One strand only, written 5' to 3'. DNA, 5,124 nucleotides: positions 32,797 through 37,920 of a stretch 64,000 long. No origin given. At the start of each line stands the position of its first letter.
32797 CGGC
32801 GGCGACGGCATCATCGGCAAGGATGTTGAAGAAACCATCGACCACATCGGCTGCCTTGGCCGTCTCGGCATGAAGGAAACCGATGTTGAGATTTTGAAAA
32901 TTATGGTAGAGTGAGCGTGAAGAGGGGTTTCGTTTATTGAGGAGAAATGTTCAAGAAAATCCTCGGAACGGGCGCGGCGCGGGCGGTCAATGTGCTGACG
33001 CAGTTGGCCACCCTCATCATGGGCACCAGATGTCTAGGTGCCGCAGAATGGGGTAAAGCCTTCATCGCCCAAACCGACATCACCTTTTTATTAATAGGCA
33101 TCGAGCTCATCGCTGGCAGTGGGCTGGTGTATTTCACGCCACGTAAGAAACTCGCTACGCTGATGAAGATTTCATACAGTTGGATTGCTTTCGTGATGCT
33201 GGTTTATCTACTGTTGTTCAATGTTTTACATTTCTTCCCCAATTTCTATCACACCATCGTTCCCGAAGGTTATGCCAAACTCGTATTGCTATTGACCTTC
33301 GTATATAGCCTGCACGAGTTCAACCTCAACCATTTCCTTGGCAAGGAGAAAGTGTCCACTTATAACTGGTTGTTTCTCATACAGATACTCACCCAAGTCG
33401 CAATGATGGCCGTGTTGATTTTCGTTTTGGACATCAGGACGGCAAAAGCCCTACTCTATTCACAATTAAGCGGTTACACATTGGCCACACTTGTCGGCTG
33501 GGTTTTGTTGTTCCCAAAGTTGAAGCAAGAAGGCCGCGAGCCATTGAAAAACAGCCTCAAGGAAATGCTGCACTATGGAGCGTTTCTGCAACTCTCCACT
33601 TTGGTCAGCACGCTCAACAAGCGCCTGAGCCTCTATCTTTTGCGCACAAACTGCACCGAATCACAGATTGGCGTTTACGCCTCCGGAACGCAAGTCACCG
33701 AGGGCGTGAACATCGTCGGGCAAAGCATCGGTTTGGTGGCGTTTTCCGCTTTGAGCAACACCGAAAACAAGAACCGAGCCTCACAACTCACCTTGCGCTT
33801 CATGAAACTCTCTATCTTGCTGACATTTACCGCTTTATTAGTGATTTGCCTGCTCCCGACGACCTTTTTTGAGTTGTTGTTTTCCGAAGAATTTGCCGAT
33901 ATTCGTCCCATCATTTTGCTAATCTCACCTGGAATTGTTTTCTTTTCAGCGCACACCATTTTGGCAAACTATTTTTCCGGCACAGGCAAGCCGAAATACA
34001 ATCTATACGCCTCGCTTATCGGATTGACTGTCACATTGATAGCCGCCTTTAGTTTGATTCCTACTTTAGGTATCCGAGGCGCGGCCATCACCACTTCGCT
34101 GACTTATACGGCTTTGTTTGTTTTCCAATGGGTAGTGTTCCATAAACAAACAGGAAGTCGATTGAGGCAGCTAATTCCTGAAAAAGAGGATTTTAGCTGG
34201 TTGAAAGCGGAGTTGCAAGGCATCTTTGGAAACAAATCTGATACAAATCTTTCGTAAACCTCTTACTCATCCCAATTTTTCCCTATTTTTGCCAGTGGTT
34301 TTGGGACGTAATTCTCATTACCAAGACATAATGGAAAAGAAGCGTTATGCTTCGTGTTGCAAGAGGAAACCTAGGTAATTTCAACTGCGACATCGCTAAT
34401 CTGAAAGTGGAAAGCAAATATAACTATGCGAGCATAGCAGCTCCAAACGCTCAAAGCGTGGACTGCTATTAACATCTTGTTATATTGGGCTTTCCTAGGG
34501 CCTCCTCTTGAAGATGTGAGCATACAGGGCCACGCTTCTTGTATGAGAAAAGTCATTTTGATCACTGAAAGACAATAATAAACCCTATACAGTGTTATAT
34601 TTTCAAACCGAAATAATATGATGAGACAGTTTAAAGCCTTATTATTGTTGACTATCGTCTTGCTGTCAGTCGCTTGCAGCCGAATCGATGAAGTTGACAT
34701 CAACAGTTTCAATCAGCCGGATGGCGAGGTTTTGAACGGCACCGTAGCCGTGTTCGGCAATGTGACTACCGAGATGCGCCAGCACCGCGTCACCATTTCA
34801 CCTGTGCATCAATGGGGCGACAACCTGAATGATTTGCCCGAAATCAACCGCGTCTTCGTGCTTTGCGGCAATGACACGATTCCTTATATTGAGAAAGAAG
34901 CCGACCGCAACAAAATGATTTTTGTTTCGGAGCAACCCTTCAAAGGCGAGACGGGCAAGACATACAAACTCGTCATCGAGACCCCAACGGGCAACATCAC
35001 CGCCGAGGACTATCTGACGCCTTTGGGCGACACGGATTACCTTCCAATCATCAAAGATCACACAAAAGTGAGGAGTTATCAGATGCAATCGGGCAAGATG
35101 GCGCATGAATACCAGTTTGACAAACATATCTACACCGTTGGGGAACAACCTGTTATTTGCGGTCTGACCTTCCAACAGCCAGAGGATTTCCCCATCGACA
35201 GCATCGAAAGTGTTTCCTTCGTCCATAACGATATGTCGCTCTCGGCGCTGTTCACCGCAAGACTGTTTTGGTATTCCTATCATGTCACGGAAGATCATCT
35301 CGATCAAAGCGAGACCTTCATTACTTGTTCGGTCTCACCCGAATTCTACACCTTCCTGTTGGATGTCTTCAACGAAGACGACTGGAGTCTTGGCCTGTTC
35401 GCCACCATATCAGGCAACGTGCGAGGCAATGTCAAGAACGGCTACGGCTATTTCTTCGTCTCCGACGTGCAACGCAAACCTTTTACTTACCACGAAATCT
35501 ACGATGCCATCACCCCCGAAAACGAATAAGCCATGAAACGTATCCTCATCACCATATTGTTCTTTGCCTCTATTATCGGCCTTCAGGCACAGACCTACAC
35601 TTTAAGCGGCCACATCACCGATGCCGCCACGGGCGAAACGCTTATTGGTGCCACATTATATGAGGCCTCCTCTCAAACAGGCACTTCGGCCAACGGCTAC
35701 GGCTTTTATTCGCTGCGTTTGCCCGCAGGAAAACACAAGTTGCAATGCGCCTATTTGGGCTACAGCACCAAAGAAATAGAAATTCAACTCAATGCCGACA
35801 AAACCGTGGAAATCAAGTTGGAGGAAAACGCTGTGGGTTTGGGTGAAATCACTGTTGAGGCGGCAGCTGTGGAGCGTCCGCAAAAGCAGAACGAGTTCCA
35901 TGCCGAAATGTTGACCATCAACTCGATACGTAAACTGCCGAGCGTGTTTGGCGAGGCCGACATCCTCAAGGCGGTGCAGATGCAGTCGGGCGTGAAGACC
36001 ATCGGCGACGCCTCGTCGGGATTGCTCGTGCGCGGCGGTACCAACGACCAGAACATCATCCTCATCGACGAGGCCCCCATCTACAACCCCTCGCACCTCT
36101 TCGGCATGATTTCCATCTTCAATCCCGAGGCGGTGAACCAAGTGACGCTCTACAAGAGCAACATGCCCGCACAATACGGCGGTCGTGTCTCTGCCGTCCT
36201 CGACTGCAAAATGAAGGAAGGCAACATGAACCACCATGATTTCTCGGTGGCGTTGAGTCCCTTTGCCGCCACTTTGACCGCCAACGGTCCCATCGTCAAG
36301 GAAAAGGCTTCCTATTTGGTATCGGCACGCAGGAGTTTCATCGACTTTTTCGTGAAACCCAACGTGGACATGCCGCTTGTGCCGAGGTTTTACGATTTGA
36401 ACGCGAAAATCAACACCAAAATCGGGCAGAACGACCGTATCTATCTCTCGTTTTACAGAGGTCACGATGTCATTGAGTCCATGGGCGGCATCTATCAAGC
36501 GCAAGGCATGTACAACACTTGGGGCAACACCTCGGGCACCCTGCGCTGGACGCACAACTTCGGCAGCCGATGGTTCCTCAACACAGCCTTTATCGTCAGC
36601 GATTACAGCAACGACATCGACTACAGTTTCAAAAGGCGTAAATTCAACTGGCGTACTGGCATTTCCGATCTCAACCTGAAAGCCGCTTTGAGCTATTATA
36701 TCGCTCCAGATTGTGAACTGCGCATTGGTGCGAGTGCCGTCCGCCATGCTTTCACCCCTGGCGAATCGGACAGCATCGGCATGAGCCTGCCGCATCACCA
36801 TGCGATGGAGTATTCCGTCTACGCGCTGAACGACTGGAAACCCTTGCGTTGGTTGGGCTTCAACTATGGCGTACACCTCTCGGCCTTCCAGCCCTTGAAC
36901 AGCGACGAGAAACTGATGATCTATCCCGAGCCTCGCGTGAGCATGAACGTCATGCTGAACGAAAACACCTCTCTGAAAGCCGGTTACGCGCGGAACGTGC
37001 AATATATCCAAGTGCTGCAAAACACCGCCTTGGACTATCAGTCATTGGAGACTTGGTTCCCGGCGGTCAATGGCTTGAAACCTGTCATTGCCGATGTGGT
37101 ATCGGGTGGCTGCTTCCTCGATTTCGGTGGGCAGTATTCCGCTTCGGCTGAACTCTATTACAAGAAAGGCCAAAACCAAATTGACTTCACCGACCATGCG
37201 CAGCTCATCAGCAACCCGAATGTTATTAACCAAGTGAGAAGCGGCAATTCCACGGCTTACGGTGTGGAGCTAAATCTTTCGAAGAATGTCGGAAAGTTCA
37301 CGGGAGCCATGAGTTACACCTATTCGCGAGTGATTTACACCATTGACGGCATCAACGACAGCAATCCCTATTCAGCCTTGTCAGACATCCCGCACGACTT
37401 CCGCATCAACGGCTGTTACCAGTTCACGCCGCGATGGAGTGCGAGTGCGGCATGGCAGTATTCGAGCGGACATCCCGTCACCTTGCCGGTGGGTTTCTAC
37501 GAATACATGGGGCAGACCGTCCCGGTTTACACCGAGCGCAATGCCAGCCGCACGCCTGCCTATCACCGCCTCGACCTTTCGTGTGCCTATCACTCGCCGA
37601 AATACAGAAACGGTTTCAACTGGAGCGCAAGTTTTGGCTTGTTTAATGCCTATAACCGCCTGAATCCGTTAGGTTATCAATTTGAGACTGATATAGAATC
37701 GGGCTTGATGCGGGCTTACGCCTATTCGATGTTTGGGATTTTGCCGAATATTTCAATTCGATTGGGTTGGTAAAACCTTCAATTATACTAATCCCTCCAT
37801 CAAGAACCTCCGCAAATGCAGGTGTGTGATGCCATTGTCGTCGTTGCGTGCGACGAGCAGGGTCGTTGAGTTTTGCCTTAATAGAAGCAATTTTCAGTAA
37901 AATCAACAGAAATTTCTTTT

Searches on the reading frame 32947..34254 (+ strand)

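Call 27: search_protein_families(library=pfam, proteins=[window:32947-34254:+], max_evalue=0.001)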
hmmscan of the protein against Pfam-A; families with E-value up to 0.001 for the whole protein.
window:32947-34254:+ (436 aa): 3 families
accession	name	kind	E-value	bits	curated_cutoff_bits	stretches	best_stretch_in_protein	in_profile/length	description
PF03023.19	MurJ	-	1e-08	34.7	27.4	1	146-403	134-404/451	Lipid II flippase MurJ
PF01943.22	Polysacc_synt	-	6.8e-07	29.4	28.2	1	9-265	9-266/274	Polysaccharide biosynthesis protein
PF01554.23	MatE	-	3.1e-05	24.1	24.9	1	269-364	59-156/161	MatE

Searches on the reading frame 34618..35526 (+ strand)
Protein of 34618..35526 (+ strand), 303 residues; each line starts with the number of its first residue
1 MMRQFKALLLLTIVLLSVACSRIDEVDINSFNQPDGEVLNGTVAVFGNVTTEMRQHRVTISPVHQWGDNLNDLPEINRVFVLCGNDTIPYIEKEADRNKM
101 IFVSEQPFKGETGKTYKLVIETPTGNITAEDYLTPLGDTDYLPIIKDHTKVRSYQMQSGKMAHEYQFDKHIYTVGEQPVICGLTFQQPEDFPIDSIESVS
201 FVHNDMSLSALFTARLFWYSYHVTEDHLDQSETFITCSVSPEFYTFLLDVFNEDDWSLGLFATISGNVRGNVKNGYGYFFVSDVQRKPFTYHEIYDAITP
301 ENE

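Call 27: search_protein_families(library=pfam, proteins=[window:34618-35526:+], max_evalue=0.001)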
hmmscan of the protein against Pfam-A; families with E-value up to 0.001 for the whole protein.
window:34618-35526:+ (303 aa): 1 family
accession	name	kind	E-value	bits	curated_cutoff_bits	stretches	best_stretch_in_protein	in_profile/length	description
PF14054.11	DUF4249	-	6.5e-10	39.5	28.5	1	43-287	16-268/269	Domain of unknown function (DUF4249)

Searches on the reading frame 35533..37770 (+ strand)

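Call 27: search_protein_families(library=pfam, proteins=[window:35533-37770:+], max_evalue=0.001)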
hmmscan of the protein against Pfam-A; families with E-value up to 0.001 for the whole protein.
window:35533-37770:+ (746 aa): 3 families
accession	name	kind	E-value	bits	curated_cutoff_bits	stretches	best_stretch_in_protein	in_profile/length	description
PF13715.12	CarbopepD_reg_2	-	5.7e-18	65.2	32.2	1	24-108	1-88/88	CarboxypepD_reg-like domain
PF13620.12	CarboxypepD_reg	-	1.3e-09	38.7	32.3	1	23-95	1-78/82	Carboxypeptidase regulatory-like domain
PF07715.20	Plug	-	2.4e-06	28.4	23.9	1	142-218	23-102/107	TonB-dependent Receptor Plug Domain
